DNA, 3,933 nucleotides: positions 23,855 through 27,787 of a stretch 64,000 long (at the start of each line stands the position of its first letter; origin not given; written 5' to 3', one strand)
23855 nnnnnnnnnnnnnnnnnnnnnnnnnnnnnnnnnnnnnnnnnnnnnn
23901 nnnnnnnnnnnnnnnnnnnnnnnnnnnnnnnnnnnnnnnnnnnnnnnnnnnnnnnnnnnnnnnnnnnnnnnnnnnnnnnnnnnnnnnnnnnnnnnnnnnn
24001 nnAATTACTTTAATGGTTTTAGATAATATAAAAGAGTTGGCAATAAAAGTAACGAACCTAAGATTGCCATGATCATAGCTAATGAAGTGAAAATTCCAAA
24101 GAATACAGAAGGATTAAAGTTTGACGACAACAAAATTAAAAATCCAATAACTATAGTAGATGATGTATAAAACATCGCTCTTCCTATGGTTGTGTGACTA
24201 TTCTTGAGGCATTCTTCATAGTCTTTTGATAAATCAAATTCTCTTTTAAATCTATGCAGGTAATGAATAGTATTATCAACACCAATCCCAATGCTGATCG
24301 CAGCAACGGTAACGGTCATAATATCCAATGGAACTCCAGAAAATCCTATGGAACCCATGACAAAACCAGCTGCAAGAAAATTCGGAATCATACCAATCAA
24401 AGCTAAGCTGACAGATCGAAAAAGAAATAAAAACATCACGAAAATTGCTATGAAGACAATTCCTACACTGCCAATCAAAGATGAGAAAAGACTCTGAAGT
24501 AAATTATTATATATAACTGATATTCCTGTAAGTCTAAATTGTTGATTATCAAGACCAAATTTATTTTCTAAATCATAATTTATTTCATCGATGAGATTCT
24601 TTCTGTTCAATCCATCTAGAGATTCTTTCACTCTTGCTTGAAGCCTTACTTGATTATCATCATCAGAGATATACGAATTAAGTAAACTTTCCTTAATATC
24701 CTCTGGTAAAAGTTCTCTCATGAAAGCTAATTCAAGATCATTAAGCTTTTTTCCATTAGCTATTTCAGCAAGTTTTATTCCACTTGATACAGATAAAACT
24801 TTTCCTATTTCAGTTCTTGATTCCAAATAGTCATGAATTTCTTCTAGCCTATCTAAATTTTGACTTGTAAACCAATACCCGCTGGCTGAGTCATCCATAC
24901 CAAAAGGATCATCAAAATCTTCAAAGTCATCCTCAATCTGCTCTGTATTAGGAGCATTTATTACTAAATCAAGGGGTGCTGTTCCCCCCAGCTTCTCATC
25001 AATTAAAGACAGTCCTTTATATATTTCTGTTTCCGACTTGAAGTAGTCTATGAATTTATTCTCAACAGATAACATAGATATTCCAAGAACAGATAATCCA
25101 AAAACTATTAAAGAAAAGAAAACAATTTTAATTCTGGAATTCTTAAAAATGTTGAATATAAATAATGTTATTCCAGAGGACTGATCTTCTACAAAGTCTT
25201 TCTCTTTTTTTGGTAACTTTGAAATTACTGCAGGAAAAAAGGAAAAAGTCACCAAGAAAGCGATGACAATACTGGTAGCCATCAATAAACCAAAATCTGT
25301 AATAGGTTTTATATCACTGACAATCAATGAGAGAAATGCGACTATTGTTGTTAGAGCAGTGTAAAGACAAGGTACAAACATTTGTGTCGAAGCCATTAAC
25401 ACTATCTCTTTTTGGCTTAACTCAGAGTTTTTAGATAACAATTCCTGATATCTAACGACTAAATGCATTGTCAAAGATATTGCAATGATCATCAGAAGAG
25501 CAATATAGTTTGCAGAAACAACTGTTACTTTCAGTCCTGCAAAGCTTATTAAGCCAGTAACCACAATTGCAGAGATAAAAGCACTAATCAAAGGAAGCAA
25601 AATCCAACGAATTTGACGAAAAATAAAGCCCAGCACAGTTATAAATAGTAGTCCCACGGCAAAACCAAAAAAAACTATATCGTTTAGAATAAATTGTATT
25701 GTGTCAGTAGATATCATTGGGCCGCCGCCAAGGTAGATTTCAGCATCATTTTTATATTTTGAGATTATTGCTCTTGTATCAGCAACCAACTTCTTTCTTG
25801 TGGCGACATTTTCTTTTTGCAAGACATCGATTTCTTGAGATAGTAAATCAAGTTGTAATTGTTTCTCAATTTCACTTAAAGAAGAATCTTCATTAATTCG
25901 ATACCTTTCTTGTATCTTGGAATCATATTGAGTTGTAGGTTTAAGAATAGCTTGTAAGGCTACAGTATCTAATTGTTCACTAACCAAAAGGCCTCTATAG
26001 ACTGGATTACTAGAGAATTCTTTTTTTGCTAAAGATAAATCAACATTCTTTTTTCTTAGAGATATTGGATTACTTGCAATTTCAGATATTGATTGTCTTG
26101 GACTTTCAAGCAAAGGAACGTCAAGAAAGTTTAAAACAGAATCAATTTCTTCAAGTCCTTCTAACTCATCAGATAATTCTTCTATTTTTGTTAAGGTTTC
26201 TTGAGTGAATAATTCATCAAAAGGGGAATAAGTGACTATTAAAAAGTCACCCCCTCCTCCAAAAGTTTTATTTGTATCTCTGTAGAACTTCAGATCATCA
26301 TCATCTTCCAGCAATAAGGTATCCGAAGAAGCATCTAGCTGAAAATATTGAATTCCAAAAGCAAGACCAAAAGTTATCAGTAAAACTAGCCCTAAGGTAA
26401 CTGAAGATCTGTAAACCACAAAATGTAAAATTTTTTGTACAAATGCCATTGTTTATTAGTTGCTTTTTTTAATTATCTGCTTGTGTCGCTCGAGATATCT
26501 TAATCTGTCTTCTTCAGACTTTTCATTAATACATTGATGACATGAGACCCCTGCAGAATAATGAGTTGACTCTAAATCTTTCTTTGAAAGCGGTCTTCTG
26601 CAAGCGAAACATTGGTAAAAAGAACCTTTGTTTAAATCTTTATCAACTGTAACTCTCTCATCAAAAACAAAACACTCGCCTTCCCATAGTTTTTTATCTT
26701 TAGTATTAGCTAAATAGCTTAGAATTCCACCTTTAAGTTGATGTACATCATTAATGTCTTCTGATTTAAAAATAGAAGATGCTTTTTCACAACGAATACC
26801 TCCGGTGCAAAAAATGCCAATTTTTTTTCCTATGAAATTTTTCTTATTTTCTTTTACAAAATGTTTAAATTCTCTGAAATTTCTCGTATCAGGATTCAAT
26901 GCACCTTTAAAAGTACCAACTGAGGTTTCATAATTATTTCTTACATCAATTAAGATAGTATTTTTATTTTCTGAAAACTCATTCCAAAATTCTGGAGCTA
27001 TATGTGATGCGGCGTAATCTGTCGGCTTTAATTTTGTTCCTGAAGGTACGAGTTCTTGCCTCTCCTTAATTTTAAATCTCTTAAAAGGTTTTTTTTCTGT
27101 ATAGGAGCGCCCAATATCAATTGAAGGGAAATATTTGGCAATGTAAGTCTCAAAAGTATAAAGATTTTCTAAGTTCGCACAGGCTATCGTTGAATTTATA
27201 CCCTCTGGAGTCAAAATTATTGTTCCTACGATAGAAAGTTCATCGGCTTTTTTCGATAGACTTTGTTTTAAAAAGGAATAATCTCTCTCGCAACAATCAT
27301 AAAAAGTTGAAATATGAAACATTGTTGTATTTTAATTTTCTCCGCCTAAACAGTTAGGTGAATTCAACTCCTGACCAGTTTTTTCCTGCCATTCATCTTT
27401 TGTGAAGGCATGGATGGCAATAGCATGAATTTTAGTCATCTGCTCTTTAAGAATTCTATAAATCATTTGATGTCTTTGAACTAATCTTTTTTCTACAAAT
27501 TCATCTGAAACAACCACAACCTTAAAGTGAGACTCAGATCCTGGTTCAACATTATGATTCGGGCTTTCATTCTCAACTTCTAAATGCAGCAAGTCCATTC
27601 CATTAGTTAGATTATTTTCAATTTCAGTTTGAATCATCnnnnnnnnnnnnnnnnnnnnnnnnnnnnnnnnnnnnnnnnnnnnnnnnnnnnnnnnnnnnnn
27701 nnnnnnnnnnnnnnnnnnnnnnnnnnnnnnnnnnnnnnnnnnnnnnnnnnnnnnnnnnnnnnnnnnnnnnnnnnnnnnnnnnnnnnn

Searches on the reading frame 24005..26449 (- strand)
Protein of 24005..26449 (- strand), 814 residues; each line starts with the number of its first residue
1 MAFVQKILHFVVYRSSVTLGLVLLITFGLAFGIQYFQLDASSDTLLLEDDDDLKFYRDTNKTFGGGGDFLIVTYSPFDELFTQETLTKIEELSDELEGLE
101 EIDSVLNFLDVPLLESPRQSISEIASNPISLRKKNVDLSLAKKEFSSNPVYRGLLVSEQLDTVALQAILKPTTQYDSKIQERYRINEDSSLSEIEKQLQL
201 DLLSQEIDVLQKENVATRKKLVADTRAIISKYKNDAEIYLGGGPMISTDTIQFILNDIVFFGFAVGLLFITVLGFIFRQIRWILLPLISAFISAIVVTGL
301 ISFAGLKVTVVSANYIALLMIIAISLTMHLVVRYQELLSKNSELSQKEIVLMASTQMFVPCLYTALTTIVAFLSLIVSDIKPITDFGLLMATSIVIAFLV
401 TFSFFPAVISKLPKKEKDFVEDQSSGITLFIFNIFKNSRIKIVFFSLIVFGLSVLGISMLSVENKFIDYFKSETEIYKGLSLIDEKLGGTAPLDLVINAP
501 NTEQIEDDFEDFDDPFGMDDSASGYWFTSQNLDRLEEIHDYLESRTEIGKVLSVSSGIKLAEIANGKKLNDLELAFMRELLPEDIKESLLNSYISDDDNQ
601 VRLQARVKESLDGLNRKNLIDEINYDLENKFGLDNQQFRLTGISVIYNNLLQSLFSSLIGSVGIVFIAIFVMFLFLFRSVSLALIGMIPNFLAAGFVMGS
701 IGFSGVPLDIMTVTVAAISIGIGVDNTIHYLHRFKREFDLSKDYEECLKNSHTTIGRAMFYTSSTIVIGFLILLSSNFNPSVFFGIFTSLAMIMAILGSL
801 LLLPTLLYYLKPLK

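Call 30: search_protein_families(library=pfam, proteins=[window:24005-26449:-], max_evalue=0.0001)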
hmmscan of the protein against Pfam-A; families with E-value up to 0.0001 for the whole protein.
window:24005-26449:- (814 aa): 4 families
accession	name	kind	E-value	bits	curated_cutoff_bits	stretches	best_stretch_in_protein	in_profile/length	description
PF03176.21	MMPL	-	2.7e-32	112.5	20.5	2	220-411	105-301/333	MMPL family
PF12349.14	Sterol-sensing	-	7.5e-07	29.6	22.3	1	287-411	13-135/153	Sterol-sensing domain of SREBP cleavage-activation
PF02460.24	Patched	-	4.2e-06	27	23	1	672-803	20-150/156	Patched SSD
PF02355.23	SecD_SecF_C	-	6e-05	23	20.5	0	261-399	37-173/189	Protein export membrane protein SecD/SecF, C-terminal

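Call 61: search_protein_families(library=ncbifam, proteins=[window:24005-26449:-], max_evalue=1e-10)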
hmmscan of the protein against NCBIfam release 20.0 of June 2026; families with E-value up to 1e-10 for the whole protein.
window:24005-26449:- (814 aa): 4 families
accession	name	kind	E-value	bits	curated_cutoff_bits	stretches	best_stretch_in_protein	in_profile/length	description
TIGR00921.1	2A067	subfamily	8.8e-56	189.3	351.9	2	439-810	4-346/733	hydrophobe/amphiphile efflux-3 (HAE3) family transporter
TIGR03480.1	HpnN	hypoth_equivalog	1e-30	106.5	751.85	2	231-469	244-478/862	hopanoid biosynthesis associated RND transporter like protein HpnN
TIGR00833.1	actII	subfamily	2.4e-24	85.7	874.7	2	222-500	137-424/910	MMPL family RND transporter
NF052374.1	HopndTporHpnN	equivalog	7.5e-19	67.3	1100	0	636-812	252-428/858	hopanoid transporter HpnN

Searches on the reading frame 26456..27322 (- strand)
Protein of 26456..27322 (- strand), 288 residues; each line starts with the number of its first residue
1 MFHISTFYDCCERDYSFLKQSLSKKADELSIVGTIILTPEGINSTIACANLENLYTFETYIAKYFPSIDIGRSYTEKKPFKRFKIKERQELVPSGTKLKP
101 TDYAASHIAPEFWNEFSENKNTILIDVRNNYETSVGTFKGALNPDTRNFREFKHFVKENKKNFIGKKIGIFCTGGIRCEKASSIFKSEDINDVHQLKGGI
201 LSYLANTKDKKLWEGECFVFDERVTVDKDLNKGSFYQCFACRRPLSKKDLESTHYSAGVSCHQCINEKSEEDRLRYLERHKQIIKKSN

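Call 30: search_protein_families(library=pfam, proteins=[window:26456-27322:-], max_evalue=0.0001)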
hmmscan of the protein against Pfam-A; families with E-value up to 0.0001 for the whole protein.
window:26456-27322:- (288 aa): 2 families
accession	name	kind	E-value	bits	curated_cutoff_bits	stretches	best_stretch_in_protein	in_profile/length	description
PF17773.7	UPF0176_N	-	5.7e-12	46.3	26.2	1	13-90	13-91/92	UPF0176 acylphosphatase like domain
PF00581.25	Rhodanese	-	4.4e-06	27.5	22.2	1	112-204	5-100/102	Rhodanese-like domain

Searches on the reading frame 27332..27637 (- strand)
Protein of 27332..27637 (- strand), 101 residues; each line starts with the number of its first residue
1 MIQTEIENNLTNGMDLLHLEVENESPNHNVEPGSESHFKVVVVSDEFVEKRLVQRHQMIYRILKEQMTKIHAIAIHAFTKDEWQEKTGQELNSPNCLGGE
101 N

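Call 30: search_protein_families(library=pfam, proteins=[window:27332-27637:-], max_evalue=0.0001)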
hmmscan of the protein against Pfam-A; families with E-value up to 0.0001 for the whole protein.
window:27332-27637:- (101 aa): 1 family
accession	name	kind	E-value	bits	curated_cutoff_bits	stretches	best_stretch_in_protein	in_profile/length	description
PF01722.23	BolA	-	9.2e-26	90.4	25.7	1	10-82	1-76/76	BolA-like protein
